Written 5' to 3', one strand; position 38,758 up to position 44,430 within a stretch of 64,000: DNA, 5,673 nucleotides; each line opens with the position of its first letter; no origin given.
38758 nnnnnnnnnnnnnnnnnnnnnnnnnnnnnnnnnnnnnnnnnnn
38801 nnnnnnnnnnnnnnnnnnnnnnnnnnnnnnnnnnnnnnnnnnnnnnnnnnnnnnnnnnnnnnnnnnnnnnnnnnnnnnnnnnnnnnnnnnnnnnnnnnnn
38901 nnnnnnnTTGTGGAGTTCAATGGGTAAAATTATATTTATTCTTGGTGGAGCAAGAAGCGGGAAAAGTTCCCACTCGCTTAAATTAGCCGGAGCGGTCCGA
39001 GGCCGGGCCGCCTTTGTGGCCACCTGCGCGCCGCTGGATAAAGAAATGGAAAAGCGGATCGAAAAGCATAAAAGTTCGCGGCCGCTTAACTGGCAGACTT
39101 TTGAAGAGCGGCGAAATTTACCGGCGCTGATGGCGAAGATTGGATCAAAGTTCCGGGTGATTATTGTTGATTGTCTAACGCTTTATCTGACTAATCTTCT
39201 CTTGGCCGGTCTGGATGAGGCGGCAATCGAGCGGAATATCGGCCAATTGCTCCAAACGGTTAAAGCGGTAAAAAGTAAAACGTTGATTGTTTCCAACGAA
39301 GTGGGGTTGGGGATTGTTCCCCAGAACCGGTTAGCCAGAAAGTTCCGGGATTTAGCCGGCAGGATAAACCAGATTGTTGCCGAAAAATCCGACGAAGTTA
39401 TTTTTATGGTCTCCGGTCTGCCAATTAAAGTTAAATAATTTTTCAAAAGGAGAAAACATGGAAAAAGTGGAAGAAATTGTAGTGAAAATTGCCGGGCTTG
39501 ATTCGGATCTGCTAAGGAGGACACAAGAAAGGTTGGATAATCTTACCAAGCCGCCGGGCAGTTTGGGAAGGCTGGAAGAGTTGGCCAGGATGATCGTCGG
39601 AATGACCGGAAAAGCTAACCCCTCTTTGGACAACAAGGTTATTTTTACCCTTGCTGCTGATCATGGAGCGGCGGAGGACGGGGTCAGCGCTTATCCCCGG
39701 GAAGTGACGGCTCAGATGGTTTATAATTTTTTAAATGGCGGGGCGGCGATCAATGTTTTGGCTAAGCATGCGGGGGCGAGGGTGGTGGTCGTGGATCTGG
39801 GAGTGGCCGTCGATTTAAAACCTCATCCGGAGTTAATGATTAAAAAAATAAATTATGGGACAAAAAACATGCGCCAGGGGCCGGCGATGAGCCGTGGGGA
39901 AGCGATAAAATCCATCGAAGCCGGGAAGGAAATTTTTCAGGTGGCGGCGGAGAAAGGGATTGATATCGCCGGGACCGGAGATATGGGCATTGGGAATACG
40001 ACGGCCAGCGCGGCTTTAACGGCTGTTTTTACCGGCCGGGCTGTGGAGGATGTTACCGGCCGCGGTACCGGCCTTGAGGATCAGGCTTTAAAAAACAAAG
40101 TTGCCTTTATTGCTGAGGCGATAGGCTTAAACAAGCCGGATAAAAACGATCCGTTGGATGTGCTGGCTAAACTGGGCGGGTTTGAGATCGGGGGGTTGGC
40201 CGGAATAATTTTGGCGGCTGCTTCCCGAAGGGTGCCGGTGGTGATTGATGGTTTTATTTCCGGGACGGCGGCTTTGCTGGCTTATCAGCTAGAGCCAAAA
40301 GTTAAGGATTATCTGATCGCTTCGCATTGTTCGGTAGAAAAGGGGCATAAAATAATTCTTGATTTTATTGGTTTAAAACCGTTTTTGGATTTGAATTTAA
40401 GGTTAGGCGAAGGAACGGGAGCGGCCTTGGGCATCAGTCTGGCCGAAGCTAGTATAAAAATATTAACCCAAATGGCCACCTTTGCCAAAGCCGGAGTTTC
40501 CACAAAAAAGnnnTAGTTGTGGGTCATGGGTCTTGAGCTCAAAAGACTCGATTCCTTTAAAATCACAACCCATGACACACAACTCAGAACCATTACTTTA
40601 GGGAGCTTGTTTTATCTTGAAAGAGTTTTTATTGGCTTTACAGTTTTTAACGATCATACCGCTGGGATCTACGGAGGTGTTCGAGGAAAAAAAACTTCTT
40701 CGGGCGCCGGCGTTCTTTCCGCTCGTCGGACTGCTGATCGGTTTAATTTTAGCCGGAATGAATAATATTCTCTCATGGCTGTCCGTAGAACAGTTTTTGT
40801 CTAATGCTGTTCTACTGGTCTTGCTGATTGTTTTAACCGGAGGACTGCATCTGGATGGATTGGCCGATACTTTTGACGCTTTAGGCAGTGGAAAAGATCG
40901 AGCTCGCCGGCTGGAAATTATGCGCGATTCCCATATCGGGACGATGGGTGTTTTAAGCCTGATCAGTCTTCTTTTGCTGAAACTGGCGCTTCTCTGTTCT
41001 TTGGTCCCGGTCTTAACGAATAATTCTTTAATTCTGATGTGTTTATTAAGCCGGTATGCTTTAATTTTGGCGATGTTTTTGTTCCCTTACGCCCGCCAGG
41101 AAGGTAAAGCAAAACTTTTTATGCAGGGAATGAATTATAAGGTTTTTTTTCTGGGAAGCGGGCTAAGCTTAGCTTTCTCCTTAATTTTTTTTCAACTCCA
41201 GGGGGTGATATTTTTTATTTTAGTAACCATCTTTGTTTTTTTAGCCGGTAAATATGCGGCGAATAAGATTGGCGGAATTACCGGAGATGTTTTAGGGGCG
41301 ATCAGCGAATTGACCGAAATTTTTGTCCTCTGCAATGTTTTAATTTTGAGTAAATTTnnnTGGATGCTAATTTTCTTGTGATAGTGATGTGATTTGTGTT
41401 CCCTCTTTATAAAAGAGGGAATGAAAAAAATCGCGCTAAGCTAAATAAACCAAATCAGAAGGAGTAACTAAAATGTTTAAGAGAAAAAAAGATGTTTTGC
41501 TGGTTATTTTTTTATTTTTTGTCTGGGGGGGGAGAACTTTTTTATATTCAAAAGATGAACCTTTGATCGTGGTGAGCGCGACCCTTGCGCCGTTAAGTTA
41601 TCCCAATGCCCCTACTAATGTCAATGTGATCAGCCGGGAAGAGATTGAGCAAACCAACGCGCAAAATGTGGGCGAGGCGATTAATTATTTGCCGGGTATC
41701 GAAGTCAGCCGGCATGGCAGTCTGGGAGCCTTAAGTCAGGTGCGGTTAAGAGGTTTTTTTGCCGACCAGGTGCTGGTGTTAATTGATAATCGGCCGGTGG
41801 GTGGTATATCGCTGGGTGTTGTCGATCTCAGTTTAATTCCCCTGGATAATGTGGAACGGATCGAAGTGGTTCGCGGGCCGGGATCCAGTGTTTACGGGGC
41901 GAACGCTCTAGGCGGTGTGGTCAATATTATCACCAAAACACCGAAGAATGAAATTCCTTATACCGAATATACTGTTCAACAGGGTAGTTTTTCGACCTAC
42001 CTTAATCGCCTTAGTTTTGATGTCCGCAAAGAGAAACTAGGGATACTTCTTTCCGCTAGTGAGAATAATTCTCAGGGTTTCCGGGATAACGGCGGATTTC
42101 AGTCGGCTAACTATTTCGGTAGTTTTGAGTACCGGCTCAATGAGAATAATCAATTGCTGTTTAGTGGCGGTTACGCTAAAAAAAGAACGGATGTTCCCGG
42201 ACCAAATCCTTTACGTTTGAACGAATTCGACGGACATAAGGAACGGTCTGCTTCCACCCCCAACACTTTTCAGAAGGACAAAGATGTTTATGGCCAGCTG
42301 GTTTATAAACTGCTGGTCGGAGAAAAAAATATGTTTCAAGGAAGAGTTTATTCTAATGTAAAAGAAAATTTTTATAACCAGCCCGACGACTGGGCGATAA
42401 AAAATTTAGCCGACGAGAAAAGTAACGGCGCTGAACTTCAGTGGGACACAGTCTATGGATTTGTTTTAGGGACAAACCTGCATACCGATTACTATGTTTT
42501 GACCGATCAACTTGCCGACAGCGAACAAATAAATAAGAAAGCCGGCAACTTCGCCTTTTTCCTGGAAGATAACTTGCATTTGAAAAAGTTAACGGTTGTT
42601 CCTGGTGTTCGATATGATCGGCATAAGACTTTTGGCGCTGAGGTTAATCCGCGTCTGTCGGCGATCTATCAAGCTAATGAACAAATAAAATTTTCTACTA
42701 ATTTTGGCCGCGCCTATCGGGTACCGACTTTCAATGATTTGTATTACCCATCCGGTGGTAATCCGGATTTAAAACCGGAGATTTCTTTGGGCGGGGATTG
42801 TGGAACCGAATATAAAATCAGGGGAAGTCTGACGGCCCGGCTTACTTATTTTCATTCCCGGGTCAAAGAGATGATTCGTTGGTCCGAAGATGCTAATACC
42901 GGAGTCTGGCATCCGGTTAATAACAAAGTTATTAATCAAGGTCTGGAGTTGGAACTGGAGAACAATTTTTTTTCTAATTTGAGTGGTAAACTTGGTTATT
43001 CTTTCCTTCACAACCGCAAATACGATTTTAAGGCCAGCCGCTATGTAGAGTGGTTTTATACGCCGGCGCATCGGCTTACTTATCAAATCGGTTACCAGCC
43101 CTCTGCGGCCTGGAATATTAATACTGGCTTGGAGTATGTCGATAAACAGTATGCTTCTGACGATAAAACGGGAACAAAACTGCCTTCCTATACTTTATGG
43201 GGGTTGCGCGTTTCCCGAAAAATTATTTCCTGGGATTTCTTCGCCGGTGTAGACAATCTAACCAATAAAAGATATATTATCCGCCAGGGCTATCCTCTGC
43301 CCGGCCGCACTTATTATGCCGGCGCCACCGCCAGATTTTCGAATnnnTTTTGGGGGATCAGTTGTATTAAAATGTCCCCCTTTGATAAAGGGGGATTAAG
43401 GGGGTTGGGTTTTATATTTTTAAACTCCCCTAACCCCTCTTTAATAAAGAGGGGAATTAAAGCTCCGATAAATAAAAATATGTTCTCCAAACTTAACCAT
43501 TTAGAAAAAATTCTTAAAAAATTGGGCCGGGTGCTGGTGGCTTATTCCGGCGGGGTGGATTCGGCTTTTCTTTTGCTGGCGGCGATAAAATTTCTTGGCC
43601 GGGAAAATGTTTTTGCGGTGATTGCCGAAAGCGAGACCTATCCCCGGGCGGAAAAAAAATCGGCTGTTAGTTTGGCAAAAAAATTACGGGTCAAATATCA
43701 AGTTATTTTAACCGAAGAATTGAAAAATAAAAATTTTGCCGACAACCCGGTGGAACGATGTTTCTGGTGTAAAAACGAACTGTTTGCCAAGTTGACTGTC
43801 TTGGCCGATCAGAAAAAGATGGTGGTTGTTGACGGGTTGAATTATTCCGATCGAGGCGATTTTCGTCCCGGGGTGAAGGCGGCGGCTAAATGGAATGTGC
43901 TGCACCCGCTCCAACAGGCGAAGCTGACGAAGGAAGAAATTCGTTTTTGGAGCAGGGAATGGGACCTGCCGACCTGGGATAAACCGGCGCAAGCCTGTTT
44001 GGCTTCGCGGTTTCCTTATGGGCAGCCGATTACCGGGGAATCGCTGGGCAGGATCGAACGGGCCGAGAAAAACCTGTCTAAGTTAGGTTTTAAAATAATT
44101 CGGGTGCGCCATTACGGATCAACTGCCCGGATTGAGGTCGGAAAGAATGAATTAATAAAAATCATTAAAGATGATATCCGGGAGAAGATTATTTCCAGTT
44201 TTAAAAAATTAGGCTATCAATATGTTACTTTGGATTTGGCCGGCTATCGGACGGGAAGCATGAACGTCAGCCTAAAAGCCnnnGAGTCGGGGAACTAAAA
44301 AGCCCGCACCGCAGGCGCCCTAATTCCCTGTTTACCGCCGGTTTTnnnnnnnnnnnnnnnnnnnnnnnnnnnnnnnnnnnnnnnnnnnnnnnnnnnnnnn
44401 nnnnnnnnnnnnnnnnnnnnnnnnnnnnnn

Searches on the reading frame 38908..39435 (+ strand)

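Call 32: search_protein_families(library=pfam, proteins=[window:38908-39435:+], max_evalue=0.001)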
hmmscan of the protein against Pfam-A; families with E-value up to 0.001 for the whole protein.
window:38908-39435:+ (176 aa): 1 family
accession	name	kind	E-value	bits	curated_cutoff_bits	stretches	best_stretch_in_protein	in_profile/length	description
PF02283.22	CobU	-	7.2e-57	192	27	1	9-175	1-168/168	Cobinamide kinase / cobinamide phosphate guanyltransferase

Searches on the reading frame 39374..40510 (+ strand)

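Call 32: search_protein_families(library=pfam, proteins=[window:39374-40510:+], max_evalue=0.001)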
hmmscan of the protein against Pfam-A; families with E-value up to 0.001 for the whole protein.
window:39374-40510:+ (379 aa): 1 family
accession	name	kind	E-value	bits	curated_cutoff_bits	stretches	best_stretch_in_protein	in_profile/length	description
PF02277.22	DBI_PRT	-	1.7e-134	448.7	22.6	1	40-375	2-329/329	Phosphoribosyltransferase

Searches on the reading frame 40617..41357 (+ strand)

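Call 41: search_protein_families(library=pfam, proteins=[window:40617-41357:+], max_evalue=0.001)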
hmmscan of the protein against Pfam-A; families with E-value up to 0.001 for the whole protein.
window:40617-41357:+ (247 aa): 1 family
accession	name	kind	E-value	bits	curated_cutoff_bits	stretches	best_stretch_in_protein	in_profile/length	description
PF02654.20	CobS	-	7.7e-58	196.5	23.2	1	7-239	1-207/207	Cobalamin-5-phosphate synthase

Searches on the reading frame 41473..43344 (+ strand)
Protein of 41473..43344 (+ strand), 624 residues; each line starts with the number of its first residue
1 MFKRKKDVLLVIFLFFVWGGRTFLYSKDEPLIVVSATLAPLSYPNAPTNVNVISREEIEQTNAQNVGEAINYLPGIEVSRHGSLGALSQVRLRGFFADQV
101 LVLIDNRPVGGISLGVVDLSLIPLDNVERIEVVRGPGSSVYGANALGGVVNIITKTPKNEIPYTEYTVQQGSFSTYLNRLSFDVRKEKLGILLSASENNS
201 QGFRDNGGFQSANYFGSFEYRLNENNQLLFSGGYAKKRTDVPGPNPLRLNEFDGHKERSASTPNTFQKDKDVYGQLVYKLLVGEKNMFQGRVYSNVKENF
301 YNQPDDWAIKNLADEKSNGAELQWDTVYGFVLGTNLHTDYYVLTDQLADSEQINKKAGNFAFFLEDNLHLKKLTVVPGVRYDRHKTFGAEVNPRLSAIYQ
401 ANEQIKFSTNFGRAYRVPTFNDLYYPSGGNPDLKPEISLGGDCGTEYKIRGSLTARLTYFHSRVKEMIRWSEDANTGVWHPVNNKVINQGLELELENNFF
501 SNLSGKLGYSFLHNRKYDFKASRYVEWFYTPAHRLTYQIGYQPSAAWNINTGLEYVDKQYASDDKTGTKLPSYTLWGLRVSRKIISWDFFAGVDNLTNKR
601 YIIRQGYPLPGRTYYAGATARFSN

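Call 23: search_protein_families(library=pfam, proteins=[window:41473-43344:+], max_evalue=0.001)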
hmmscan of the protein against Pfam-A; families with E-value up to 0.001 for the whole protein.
window:41473-43344:+ (624 aa): 2 families
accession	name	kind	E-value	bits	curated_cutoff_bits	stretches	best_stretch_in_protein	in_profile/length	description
PF00593.30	TonB_dep_Rec_b-barrel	-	1e-43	151.3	27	1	192-596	33-436/436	TonB dependent receptor-like, beta-barrel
PF07715.20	Plug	-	5.1e-28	98.2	23.9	1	46-149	5-107/107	TonB-dependent Receptor Plug Domain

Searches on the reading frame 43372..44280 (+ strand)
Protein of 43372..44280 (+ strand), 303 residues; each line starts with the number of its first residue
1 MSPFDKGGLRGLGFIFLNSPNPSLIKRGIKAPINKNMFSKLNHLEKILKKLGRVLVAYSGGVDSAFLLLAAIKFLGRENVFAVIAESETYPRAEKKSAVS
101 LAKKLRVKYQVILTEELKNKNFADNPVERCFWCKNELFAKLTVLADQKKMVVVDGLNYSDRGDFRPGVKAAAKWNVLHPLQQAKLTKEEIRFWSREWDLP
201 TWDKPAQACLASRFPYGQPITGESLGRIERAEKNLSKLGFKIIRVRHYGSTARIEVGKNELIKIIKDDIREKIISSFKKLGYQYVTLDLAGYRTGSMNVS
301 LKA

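Call 23: search_protein_families(library=pfam, proteins=[window:43372-44280:+], max_evalue=0.001)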
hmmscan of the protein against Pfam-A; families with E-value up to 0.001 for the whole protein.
window:43372-44280:+ (303 aa): 1 family
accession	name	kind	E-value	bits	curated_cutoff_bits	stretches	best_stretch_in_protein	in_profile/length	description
PF02540.23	NAD_synthase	-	4.9e-07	29.6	21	1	53-114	20-81/242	NAD synthase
